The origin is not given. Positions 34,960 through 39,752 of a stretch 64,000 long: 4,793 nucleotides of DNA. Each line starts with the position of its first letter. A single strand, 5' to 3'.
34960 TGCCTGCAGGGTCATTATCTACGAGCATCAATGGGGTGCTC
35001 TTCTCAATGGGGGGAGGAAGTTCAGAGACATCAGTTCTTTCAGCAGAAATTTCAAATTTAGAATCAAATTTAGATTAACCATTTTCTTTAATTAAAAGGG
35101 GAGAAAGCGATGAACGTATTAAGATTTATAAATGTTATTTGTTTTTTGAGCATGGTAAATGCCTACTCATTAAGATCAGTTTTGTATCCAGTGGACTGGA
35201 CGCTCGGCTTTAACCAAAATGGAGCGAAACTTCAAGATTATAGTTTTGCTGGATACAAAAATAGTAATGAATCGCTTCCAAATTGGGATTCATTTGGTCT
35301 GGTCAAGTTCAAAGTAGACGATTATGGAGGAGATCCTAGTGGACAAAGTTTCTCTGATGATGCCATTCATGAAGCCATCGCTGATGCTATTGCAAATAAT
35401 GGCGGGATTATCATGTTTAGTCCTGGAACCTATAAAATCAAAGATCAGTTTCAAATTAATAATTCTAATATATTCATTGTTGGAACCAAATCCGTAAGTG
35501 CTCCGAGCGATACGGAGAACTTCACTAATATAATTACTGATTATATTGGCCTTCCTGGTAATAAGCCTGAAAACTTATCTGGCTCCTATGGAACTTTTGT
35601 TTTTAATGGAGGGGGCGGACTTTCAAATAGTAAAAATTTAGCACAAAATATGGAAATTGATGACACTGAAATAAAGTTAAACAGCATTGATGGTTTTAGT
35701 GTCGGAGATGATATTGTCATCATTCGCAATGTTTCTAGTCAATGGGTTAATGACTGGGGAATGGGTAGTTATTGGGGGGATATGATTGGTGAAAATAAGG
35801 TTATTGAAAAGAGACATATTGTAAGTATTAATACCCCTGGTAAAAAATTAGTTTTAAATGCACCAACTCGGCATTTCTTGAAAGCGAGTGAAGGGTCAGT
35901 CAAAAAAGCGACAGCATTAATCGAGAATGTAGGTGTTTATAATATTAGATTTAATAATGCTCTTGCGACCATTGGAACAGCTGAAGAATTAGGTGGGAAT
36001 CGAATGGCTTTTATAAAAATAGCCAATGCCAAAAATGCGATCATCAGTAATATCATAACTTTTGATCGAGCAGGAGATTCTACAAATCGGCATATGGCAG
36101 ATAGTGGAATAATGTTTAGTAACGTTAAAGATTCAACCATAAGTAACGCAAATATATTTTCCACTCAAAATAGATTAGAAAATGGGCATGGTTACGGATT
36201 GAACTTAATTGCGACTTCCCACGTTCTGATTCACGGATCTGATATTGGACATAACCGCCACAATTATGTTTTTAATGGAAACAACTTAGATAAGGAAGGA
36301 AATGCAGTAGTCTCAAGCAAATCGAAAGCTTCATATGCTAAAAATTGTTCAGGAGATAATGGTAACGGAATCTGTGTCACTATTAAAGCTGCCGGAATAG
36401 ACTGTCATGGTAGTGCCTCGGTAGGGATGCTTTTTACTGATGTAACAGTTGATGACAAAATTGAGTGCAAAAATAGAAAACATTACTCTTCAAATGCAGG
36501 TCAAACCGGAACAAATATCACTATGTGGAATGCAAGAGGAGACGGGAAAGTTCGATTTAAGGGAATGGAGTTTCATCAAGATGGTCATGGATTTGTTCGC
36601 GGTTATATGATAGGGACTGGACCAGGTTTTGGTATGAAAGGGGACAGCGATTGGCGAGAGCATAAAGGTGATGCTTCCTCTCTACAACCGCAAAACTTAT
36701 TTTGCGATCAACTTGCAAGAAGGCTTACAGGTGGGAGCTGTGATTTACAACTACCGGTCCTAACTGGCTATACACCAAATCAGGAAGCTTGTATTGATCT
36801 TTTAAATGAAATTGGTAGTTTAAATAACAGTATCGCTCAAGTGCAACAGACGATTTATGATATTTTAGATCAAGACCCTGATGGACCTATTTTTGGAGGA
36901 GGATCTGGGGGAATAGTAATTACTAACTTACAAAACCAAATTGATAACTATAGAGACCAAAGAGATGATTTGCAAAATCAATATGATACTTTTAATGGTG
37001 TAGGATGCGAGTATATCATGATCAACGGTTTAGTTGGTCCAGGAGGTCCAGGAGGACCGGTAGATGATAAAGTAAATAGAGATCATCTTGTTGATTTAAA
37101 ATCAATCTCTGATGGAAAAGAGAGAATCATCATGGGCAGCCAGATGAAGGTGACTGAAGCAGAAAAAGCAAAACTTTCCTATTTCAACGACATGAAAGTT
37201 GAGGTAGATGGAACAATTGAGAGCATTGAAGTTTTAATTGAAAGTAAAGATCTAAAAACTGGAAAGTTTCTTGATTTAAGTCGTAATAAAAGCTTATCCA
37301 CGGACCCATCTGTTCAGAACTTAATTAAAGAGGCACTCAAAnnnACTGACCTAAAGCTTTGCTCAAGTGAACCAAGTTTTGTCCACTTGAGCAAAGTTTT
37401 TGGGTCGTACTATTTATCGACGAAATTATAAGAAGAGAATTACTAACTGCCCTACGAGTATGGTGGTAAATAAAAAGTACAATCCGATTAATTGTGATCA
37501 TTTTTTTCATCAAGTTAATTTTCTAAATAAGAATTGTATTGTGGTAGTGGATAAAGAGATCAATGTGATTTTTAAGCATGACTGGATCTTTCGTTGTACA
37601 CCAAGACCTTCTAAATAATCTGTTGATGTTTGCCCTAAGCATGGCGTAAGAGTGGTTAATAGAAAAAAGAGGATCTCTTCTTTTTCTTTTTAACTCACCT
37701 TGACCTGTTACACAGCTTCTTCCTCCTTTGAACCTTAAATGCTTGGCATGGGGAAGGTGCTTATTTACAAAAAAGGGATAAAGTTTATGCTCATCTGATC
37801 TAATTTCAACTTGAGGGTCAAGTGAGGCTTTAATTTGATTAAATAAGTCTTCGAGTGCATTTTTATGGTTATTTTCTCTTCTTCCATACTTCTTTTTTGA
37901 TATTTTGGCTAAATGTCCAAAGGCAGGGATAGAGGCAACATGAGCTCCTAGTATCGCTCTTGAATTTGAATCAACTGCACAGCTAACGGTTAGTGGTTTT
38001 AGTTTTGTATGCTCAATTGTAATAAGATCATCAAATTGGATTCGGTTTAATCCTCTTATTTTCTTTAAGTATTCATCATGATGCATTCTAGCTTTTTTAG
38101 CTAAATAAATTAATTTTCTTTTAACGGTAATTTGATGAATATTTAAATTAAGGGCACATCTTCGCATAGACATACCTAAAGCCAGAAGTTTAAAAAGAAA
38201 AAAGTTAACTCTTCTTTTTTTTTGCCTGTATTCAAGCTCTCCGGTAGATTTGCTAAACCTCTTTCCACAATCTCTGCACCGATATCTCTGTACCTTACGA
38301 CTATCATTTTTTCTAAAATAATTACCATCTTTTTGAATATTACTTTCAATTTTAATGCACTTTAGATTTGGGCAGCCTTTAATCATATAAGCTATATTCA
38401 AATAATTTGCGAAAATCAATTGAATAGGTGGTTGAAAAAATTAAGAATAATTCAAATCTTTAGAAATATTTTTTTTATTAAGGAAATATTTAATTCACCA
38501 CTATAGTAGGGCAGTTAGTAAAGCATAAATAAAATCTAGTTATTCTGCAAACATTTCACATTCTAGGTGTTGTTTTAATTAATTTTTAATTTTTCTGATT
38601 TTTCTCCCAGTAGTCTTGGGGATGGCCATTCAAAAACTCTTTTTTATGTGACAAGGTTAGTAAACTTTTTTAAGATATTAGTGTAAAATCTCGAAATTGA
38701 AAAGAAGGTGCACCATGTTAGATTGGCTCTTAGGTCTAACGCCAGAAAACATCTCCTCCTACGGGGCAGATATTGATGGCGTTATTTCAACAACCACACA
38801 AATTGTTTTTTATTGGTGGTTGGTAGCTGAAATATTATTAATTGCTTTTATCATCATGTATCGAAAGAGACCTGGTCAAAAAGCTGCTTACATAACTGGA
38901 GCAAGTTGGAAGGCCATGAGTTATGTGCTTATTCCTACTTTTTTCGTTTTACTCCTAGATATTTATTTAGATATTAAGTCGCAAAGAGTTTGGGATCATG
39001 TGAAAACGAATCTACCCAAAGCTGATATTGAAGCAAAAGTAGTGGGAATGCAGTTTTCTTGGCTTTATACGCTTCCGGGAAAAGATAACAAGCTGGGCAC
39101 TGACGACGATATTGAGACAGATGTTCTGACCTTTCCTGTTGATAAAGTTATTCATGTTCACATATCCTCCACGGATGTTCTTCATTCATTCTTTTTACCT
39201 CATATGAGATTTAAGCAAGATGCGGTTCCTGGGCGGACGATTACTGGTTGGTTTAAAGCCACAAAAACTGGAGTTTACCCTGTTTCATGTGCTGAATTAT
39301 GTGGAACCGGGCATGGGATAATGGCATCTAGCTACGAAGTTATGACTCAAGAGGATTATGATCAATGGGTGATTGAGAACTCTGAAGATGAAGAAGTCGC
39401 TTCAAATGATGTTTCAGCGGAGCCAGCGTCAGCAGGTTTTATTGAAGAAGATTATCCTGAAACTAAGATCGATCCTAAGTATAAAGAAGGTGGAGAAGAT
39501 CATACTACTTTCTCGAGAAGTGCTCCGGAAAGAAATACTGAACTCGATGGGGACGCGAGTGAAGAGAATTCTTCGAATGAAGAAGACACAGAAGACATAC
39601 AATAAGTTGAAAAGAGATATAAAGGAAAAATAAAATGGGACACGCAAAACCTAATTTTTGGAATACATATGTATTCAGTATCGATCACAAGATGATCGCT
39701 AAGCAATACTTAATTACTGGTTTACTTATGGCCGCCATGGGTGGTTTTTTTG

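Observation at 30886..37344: Tandemly duplicated lipoprotein plus pectate-lyase/tailspike-motif two-gene cassettes of unknown function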

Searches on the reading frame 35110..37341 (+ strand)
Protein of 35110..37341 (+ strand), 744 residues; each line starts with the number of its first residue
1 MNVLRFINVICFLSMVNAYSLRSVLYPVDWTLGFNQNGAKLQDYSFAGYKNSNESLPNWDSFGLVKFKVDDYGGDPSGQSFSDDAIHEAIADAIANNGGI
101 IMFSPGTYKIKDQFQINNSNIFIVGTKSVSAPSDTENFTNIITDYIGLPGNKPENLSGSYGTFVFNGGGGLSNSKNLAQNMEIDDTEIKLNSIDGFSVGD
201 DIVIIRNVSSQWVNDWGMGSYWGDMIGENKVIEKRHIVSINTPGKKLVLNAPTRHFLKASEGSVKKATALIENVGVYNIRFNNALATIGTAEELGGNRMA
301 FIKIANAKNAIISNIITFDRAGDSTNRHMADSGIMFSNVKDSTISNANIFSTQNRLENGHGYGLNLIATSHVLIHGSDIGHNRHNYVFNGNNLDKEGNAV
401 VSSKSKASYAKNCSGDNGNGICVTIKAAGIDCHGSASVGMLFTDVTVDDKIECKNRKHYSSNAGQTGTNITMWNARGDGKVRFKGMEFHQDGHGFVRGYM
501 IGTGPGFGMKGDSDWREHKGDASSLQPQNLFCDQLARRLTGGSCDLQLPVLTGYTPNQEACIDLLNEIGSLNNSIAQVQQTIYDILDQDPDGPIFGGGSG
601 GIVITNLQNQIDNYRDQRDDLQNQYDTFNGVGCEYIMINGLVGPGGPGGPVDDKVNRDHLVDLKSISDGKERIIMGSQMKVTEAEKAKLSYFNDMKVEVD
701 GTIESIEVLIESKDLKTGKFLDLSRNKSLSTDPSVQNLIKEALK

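Call 5: search_protein_families(library=pfam, proteins=[window:35110-37341:+], max_evalue=1)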
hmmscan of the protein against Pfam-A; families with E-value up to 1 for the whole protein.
window:35110-37341:+ (744 aa): 2 families
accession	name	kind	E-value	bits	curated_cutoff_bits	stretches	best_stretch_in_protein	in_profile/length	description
PF24142.1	Beta-sand_ComC_1st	-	0.0081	17.3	27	1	368-395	12-39/79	EGF-like domain-containing protein ComC first beta-sandwich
PF18922.5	DUF5672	-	0.15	12.2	24.4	1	120-209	36-125/164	Protein of unknown function (DUF5672)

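Call 9: search_protein_families(library=ncbifam, proteins=[window:35110-37341:+], max_evalue=0.1)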
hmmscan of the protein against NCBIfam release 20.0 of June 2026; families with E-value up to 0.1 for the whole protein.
window:35110-37341:+ (744 aa): 1 family
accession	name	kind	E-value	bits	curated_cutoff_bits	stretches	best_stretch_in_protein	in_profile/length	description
NF058554.1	BT_3328_fam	equivalog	0.00097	17.4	1100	1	38-213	320-505/840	BT3328 family hyaluronic acid endo-lyase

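Call 87: find_encoding_contigs(protein=window:35110-37341:+, flank=10000, max_places=3)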
Protein window:35110-37341:+ (744 aa): no gene with exactly this product is on record in the collection.

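Call 91: list_cluster_members(proteins=[window:35110-37341:+, P0032, P0034, P0035, P0036, P0037, P0039, P0059, P0021, P0013])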
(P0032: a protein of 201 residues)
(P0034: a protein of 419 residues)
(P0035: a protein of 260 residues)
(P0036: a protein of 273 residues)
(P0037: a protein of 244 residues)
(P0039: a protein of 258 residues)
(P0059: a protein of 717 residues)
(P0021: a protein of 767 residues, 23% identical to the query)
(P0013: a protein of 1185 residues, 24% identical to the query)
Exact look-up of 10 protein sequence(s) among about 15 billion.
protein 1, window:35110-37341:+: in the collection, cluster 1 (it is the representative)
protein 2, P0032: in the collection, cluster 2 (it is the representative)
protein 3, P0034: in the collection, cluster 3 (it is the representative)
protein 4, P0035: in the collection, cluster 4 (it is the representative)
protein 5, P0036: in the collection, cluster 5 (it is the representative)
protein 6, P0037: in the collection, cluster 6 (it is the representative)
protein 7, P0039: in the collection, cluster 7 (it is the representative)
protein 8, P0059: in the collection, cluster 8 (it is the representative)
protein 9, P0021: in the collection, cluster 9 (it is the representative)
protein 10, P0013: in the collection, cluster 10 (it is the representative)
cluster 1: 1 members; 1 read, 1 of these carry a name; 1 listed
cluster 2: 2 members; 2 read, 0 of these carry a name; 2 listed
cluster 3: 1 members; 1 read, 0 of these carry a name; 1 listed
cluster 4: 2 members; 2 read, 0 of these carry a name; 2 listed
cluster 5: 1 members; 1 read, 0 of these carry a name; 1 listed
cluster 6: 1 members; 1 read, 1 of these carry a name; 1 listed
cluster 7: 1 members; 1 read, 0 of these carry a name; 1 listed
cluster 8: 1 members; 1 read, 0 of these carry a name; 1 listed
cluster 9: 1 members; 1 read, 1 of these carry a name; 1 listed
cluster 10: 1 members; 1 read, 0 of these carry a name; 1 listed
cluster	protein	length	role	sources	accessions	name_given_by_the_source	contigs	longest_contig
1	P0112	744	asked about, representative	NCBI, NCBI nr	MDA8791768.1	glycoside hydrolase family 55 protein [Bacteriovoracaceae bacterium]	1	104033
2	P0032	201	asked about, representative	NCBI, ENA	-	-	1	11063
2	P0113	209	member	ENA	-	-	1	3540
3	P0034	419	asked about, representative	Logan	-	-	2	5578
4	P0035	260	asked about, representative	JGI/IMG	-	-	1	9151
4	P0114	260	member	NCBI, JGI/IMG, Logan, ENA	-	-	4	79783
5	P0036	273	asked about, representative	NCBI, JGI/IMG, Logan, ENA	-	-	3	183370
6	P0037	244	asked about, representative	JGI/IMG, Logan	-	hypothetical protein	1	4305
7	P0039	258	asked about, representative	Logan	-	-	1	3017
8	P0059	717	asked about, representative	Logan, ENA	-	-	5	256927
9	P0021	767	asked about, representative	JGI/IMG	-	hypothetical protein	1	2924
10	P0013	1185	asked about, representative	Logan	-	-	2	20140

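Call 100: search_protein_families(library=phrogs, proteins=[window:35110-37341:+], max_evalue=0.01)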
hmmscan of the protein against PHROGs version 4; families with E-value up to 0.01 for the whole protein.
window:35110-37341:+ (744 aa): 1 family
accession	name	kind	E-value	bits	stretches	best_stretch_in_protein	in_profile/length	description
phrog_34028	-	unknown function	0.00054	19.6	1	68-126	296-354/503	-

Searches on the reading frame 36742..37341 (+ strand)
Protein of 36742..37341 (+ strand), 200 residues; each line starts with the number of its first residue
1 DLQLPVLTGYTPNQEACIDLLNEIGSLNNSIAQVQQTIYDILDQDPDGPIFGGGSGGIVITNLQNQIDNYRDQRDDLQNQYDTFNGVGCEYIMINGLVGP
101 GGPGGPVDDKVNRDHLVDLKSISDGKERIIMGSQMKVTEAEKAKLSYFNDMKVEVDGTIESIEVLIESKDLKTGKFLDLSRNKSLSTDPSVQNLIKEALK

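Call 81: search_protein_families(library=pfam, proteins=[window:36742-37341:+], max_evalue=1)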
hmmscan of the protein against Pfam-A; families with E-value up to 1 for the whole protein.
seq(200 aa): 1 family
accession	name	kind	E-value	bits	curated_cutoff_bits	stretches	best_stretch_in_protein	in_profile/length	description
PF16770.11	RTT107_BRCT_5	-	0.096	13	27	1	129-178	20-69/100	Regulator of Ty1 transposition protein 107 BRCT domain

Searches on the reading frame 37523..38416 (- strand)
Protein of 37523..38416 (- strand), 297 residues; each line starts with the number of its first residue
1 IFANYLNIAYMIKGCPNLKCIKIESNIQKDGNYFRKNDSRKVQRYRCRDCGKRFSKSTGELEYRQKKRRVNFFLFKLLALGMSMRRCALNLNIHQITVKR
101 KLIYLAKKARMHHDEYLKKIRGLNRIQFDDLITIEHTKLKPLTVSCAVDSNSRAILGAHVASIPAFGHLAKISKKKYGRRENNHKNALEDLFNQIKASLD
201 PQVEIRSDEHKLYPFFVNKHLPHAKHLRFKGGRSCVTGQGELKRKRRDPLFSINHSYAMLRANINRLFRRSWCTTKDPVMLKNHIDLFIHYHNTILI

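Call 5: search_protein_families(library=pfam, proteins=[window:37523-38416:-], max_evalue=1)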
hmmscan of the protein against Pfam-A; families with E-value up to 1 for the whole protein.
window:37523-38416:- (297 aa): 6 families
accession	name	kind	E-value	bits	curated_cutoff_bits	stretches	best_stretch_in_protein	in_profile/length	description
PF02748.20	PyrI_C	-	0.034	14.4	23.4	1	14-56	7-45/48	Aspartate carbamoyltransferase regulatory chain, metal binding domain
PF02912.23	Phe_tRNA-synt_N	-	0.035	14.5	22.3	1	166-199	27-60/69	Aminoacyl tRNA synthetase class II, N-terminal domain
PF09723.15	Zn_ribbon_8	-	0.085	13.3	34.4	1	45-56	6-17/41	Zinc ribbon domain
PF13465.12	zf-H2C2_2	-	0.12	13.3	40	1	43-55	13-25/26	Zinc-finger double domain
PF13894.12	zf-C2H2_4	-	0.17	13.1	27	0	45-57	1-13/24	C2H2-type zinc finger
PF00096.32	zf-C2H2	-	0.71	10.9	25.2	1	45-57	1-13/23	Zinc finger, C2H2 type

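Call 9: search_protein_families(library=ncbifam, proteins=[window:37523-38416:-], max_evalue=0.1)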
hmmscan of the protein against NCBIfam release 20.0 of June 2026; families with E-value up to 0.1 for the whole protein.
window:37523-38416:- (297 aa): 5 families
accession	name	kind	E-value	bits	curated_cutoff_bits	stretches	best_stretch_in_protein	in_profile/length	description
NF033558.1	transpos_IS1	equivalog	2.9e-09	37.1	100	1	38-218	15-168/199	IS1 family transposase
NF033550.5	transpos_ISL3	equivalog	5.6e-05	22.4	180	1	41-115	46-121/370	ISL3 family transposase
NF050000.1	IS1_IS1595_Zn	domain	0.00024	21.6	28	1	39-55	16-32/34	IS1/IS1595 family N-terminal zinc-binding domain-containing protein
NF048018.1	IS256_N_4Cys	domain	0.0016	19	27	1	39-54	16-31/31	transposase-like zinc-binding domain-containing protein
NF048019.1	IS256_Zn_var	equivalog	0.0087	15.3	150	1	35-109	10-77/304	IS256 family transposase, variant Zn-binding type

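Call 100: search_protein_families(library=phrogs, proteins=[window:37523-38416:-], max_evalue=0.01)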
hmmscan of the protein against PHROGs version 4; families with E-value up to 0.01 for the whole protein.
window:37523-38416:- (297 aa): 2 families
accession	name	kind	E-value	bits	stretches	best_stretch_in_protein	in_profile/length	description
phrog_5749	-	integration and excision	2.9e-05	23.7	1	42-164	73-195/421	transposase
phrog_25593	-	unknown function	0.0034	17.6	0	42-95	59-116/344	-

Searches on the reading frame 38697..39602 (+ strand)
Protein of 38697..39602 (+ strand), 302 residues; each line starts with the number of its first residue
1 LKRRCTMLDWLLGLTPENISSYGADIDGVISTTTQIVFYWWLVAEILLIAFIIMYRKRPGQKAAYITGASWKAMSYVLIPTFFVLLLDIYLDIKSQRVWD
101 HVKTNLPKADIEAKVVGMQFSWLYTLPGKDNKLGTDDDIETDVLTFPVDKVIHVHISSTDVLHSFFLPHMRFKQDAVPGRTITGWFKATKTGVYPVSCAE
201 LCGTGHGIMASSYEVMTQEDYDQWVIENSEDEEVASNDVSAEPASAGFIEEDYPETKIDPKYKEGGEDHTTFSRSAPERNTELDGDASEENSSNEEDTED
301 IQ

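Call 82: search_protein_families(library=pfam, proteins=[window:38697-39602:+], max_evalue=0.00001)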
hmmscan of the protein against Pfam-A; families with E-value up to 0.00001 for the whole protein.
window:38697-39602:+ (302 aa): 1 family
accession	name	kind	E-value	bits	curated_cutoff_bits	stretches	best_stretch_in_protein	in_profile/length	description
PF00116.26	COX2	-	8.3e-17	61.7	22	1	124-210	27-114/120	Cytochrome C oxidase subunit II, periplasmic domain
